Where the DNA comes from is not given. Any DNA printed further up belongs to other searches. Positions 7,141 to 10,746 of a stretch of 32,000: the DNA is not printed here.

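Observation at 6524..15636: Tandemly duplicated esterase-lipoprotein plus double-FtsX permease pairs sharing one MacB-type ATPase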

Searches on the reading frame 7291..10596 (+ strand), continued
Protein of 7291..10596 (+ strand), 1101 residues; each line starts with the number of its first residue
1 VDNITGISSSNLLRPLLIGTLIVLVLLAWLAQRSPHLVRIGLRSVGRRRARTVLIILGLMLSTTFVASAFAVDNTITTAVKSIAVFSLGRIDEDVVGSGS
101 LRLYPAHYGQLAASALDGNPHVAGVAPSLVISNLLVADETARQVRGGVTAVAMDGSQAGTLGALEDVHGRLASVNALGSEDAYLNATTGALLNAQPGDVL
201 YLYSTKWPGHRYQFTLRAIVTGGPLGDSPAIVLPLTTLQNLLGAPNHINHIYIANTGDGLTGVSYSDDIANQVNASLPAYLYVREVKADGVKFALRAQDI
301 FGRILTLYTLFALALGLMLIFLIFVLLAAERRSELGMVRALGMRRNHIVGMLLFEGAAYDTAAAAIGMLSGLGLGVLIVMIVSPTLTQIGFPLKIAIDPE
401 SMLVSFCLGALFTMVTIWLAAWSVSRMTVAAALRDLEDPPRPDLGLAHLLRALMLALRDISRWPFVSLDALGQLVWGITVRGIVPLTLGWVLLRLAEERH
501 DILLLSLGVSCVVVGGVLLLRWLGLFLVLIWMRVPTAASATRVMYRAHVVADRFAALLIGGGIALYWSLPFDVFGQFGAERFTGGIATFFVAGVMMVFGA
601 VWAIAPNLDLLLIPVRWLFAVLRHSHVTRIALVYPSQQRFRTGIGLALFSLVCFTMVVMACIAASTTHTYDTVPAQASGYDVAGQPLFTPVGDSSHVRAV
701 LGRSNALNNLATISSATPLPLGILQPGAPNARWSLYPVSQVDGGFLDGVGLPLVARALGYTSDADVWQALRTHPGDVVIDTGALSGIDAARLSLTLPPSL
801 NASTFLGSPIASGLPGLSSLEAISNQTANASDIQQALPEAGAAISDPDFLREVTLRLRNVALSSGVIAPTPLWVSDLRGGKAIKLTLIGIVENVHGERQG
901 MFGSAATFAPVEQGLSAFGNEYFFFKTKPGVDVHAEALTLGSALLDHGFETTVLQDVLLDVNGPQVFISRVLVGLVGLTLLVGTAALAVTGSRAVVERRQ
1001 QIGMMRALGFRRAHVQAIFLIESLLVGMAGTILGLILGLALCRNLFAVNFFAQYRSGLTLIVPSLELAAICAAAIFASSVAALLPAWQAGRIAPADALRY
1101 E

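Call 55: search_protein_families(library=pfam, proteins=[L029:2336-3634:-, L029:3640-5322:-, L029:5416-6057:-, L029:6357-7751:-, L029:8296-8820:+, L029:13463-14194:-, L029:14988-15680:+, L029:16784-18253:+, L029:18492-19319:+, L041:7807-8562:+], max_evalue=0.0001)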
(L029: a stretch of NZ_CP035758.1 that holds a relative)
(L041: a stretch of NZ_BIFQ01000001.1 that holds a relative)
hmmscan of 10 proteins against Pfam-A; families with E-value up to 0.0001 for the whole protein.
L029:2336-3634:- (432 aa): 4 families
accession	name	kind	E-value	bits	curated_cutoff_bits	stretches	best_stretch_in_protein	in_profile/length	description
PF03448.22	MgtE_N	-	7.5e-26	91.1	25.9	1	193-294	1-102/102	MgtE intracellular N domain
PF00571.33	CBS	-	9.1e-16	58.4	24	1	366-419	2-55/57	CBS domain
PF14841.11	FliG_M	-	2.3e-08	34.6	25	0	185-231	3-49/76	FliG middle domain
PF05239.21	PRC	-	6.3e-06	26.6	21.2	0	88-162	2-59/78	PRC-barrel domain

L029:3640-5322:- (560 aa): 2 families
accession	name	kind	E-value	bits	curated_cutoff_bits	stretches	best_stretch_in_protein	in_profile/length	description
PF06418.20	CTP_synth_N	-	2.4e-125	417.7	26.1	1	3-267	1-265/265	CTP synthase N-terminus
PF00117.34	GATase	-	1.2e-35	123.4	22.8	1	302-527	2-188/190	Glutamine amidotransferase class-I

L029:5416-6057:- (213 aa): 2 families
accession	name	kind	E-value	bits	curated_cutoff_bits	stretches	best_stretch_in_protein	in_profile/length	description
PF13483.12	Lactamase_B_3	-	8.7e-49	166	24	1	2-163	1-160/160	Beta-lactamase superfamily domain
PF12706.13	Lactamase_B_2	-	5.5e-09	36.3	27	1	70-164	95-200/200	Beta-lactamase superfamily domain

L029:6357-7751:- (464 aa): 3 families
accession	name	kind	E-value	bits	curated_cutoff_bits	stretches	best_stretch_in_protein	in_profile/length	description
PF00535.33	Glycos_transf_2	-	7.3e-25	88.3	23.3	1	28-168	1-132/168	Glycosyl transferase family 2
PF13641.12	Glyco_tranf_2_3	-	9.9e-17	62.2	27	1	27-155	3-132/230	Glycosyltransferase like family 2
PF13632.12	Glyco_trans_2_3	-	6.3e-07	29.8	27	1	150-248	68-145/198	Glycosyl transferase family group 2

L029:8296-8820:+ (174 aa): 0 families

L029:13463-14194:- (243 aa): 3 families
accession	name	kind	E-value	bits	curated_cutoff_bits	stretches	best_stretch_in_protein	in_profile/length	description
PF14534.12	DUF4440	-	1.5e-09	38.6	25.2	1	107-215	6-107/107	Domain of unknown function (DUF4440)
PF13474.12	SnoaL_3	-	4.2e-07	30.8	22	1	107-217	6-113/121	SnoaL-like domain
PF12680.13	SnoaL_2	-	3.2e-05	24.9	27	1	108-211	3-97/102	SnoaL-like domain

L029:14988-15680:+ (230 aa): 0 families

L029:16784-18253:+ (489 aa): 2 families
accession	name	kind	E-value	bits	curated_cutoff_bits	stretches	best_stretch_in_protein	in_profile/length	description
PF00180.25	Iso_dh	-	4.5e-90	302.8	27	1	14-344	2-348/348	Isocitrate/isopropylmalate dehydrogenase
PF18324.6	Isocitrate_DH_C_bact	-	8.7e-44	148.5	25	1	381-489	1-110/110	Bacterial isocitrate dehydrogenase, C-terminal domain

L029:18492-19319:+ (275 aa): 2 families
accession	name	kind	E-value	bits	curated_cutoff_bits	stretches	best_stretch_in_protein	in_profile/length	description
PF13472.12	Lipase_GDSL_2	-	3e-20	73.9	32.9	1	82-256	3-176/178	GDSL-like Lipase/Acylhydrolase family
PF00657.28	Lipase_GDSL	-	2.1e-14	54.6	23.6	1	78-262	1-207/208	GDSL-like Lipase/Acylhydrolase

L041:7807-8562:+ (251 aa): 3 families
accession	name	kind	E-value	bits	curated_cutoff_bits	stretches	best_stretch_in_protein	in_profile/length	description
PF00535.33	Glycos_transf_2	-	1.4e-33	116.6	23.3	1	4-122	1-120/168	Glycosyl transferase family 2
PF13641.12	Glyco_tranf_2_3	-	1e-09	39.2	27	1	2-107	2-111/230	Glycosyltransferase like family 2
PF10111.15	Glyco_tranf_2_2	-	1.4e-07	31.7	27.3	1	4-93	1-92/276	Glycosyltransferase like family 2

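Call 59: find_homologous_proteins(query=L029:10001-13255:+, max_evalue=1e-10)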
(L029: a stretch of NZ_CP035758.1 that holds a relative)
Query L029:10001-13255:+ (1085 aa): 1473 proteins with E <= 1e-10 among 8000 candidates; the best 120 are listed.
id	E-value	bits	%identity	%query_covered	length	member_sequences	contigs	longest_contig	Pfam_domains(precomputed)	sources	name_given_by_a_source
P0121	0.0e+0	2351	100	100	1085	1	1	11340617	PF02687.28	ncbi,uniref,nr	ncbi:FtsX-like permease family protein [Ktedonosporobacter rubrisoli]|uniref:FtsX-like permease fami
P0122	0.0e+0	1692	73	100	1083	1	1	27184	PF02687.28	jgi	jgi:putative ABC transport system permease protein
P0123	0.0e+0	1630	69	100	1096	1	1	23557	PF02687.28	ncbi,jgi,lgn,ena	-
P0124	0.0e+0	1625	74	48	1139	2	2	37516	PF02687.28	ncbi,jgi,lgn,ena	-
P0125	0.0e+0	1623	68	100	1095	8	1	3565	PF02687.28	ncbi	-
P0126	0.0e+0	1623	69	100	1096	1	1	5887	PF02687.28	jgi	jgi:putative ABC transport system permease protein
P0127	0.0e+0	1606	68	100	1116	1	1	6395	PF02687.28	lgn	-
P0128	0.0e+0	1599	68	100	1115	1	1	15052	PF02687.28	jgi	-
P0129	0.0e+0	1596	68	100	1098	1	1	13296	PF02687.28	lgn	-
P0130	0.0e+0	1591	69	100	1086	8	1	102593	PF02687.28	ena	-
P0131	0.0e+0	1590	69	100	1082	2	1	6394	PF02687.28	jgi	jgi:putative ABC transport system permease protein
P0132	0.0e+0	1587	69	100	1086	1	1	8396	PF02687.28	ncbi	-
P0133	0.0e+0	1585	68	100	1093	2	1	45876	PF02687.28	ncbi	-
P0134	0.0e+0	1585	67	100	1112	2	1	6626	PF02687.28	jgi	jgi:putative ABC transport system permease protein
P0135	0.0e+0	1583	68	100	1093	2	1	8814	PF02687.28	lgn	-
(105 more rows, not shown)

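Call 74: search_protein_families(library=pfam, proteins=[L074:8499-9107:+, L074:5893-8355:+, L074:13087-13818:-, L074:13949-14839:-, L078:8054-8689:+, L078:13249-14733:+, L078:14730-15383:+, L078:7160-7945:-, L074:10001-12967:+, L018:13266-13796:-], max_evalue=0.0001)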
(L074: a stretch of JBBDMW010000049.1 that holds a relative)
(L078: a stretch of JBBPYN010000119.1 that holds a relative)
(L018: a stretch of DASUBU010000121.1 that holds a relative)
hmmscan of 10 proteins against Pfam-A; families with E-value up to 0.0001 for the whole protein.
L074:8499-9107:+ (202 aa): 6 families
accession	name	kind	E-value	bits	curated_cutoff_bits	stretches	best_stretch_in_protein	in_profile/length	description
PF00440.29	TetR_N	-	3e-18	65.7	24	1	16-62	1-47/47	Bacterial regulatory proteins, tetR family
PF13977.11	TetR_C_6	-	1.6e-15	57.7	27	1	83-189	1-105/115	BetI-type transcriptional repressor, C-terminal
PF16925.10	TetR_C_13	-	3e-07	31.2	27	1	119-182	37-100/109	Tetracyclin repressor-like, C-terminal domain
PF16859.10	TetR_C_11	-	3.7e-07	30.9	32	1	84-179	8-101/113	Tetracyclin repressor-like, C-terminal domain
PF17940.6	TetR_C_31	-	1.8e-06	28.5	27.4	1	87-184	3-94/107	Tetracyclin repressor-like, C-terminal domain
PF17922.6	TetR_C_17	-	1.5e-05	25.7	26.1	1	107-175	21-89/100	Tetracyclin repressor-like, C-terminal domain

L074:5893-8355:+ (820 aa): 3 families
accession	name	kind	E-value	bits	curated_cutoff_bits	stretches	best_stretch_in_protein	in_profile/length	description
PF03632.21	Glyco_hydro_65m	-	3.8e-127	424.7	27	1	342-737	2-370/371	Glycosyl hydrolase family 65 central catalytic domain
PF03636.21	Glyco_hydro_65N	-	2.2e-74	250.5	26.6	1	32-286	2-232/233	Glycosyl hydrolase family 65, N-terminal domain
PF03633.20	Glyco_hydro_65C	-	2.5e-14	53.2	22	1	749-810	3-62/62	Glycosyl hydrolase family 65, C-terminal domain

L074:13087-13818:- (243 aa): 0 families

L074:13949-14839:- (296 aa): 0 families

L078:8054-8689:+ (211 aa): 2 families
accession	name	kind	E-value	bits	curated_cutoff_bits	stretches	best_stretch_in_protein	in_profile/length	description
PF21351.2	TetR_C_41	-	4.7e-34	117.3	27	1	97-205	1-108/108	Tetracyclin repressor-like, C-terminal domain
PF00440.29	TetR_N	-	2.5e-15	56.4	24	1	26-70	3-47/47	Bacterial regulatory proteins, tetR family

L078:13249-14733:+ (494 aa): 4 families
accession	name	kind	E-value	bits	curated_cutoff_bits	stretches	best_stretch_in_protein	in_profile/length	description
PF07730.19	HisKA_3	-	3.7e-15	56.6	24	1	292-358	2-68/68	Histidine kinase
PF02518.31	HATPase_c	-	1.2e-14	55.1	26.4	1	396-481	2-104/111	Histidine kinase-, DNA gyrase B-, and HSP90-like ATPase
PF00672.30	HAMP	-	6.5e-11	42.8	25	1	226-277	1-52/53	HAMP domain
PF13581.12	HATPase_c_2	-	1.7e-05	25.3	27.4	1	395-449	27-97/127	Histidine kinase-like ATPase domain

L078:14730-15383:+ (217 aa): 2 families
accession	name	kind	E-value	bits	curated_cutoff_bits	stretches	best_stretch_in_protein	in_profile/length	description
PF00072.30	Response_reg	-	3.2e-30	105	30.2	1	7-119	1-111/111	Response regulator receiver domain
PF00196.25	GerE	-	1.7e-19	69.6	23.5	1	154-208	3-57/57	Bacterial regulatory proteins, luxR family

L078:7160-7945:- (261 aa): 1 family
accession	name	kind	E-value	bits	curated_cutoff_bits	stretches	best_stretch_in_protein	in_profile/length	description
PF20613.4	HipA_2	-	2e-13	50.6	27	1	13-156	7-151/240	HipA-like kinase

L074:10001-12967:+ (988 aa): 1 family
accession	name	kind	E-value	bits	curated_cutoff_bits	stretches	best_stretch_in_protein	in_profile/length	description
PF02687.27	FtsX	-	7.8e-34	116.7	25.5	2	864-981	3-120/120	FtsX-like permease C-terminal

L018:13266-13796:- (176 aa): 1 family
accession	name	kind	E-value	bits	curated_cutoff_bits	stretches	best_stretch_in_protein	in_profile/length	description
PF01243.27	PNPOx_N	-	5.9e-07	30.3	28.1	1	30-122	7-83/120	Pyridoxamine 5'-phosphate oxidase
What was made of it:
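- This is the typical layout of resistance pumps (call 74).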

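Call 77: search_protein_representatives(alignment_id=A1)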
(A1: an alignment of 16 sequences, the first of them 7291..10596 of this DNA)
Query: 16 sequences, 1106 profile positions. Proteins with E-value up to 0.001 (for the whole library): 40863; up to 1e-10: 7734; up to 1e-30: 1115. The best 150 are listed.
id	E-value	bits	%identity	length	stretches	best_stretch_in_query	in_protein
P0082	0.0e+00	1727.0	-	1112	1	2-1106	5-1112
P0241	0.0e+00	1293.6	-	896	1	211-1106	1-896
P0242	0.0e+00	1281.4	-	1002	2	2-462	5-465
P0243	0.0e+00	1263.6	-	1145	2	1-790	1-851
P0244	0.0e+00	1215.0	-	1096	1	18-1106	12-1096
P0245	0.0e+00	1171.2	-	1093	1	16-1106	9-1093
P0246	0.0e+00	1142.2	-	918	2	1-446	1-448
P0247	0.0e+00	1079.9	-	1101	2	1-791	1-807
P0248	3.9e-245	832.7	-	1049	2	1-812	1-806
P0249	3.3e-222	756.8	-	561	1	17-565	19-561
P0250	1.3e-220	751.6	-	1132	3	272-795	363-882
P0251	1.4e-212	724.9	-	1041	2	4-796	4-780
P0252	3.1e-204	697.3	-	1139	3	282-788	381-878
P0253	3.5e-199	680.6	-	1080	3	104-791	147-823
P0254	6.6e-199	679.7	-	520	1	589-1106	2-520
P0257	2.8e-187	641.1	-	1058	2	1-787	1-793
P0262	2.3e-171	588.5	-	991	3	1-446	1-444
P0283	3.4e-156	538.2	-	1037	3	1-526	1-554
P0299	1.5e-145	503.0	-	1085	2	1-789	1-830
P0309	4.3e-142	491.5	-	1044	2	1-787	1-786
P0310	1.3e-141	489.9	-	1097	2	1-792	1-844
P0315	1.6e-139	483.0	-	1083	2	1-791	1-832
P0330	5.8e-133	461.3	-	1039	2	12-784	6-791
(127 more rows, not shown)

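Call 78: predict_structure(alignment_id=A2)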
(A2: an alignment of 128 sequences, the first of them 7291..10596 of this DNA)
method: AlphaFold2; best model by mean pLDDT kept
length: 1101 residues; sequences in the alignment: 128
mean_pLDDT: 84.0   pTM: 0.79
mean pLDDT of the five models: 84.0, 83.8, 80.2, 79.8, 79.3
residues with pLDDT >= 90: 448; 70-90: 515; 50-70: 122; < 50: 16
segments of 3 or more residues with pLDDT < 50: 1-5, 822-831
pLDDT, mean of each block of 10 residues (from residue 1): 52 89 93 92 85 80 77 72 68 87 93 92 95 89 89 91 92 92 93 94 87 96 88 96 94 86 86 93 86 71 81 83 78 77 85 88 82 76 66 71 84 86 75 65 85 93 89 92 95 92 89 96 92 80 89 95 89 64 74 94 92 85 80 82 88 90 78 75 87 88 90 92 90 91 91 94 95 95 92 84 76 55 48 57 76 91 94 91 95 78 93 79 93 92 89 81 69 74 70 68 82 87 89 95 80 62 90 86 77 66 51
secondary structure, 60 per line:
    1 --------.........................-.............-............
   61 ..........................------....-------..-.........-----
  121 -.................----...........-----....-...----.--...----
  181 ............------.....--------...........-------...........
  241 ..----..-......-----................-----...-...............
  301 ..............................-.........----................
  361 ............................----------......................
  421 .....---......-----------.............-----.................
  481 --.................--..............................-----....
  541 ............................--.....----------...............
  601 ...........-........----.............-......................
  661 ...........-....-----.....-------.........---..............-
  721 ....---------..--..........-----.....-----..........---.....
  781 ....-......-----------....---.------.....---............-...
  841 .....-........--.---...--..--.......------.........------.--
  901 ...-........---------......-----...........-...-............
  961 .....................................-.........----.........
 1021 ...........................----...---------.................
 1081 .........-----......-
elements in order (helices of 4 or more, strands of 3 or more residues): H9-33 H35-47 H49-86 E93-96 H107-115 E122-138 E143-153 H159-162 E164-166 E181-185 H186-192 E199-203 E212-222 E230-234 H235-242 E250-255 H261-276 E282-284 H286-330 H332-340 H345-388 H399-425 H429-434 H446-458 H464-480 H483-499 H502-531 H537-568 H571-575 H586-611 H613-620 H625-637 H639-671 H673-676 E682-686 H694-702 H706-709 E710-719 E721-724 E738-743 H744-747 E753-757 H763-772 E776-780 H786-791 H803-806 H817-821 H825-836 H838-845 H847-853 E861-863 E870-876 E883-891 E901-903 H905-912 E922-927 H933-943 E949-953 H954-997 H999-1007 H1012-1047 H1064-1089 H1095-1100
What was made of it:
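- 7291..10596 (+): perm1: 1,101-aa fused double MacB/FtsX-type permease. It has an N-terminal helix, FtsX unit 1 with ECD1 (about 73-309), a 4-helix TM linker (about 464-611), and FtsX unit 2 with ECD2 (about 663-970). AF2 model pLDDT 84, pTM 0.79 (call 78).
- On YbbP-like architecture: AF2 pLDDT 84 (call 78).
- The AF2 model (pLDDT 84, pTM 0.79, call 78) has E. coli YbbP as its top and only full-length PDB match: 9ge7_A, E 6e-19, TM 0.57 normalised to YbbP.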
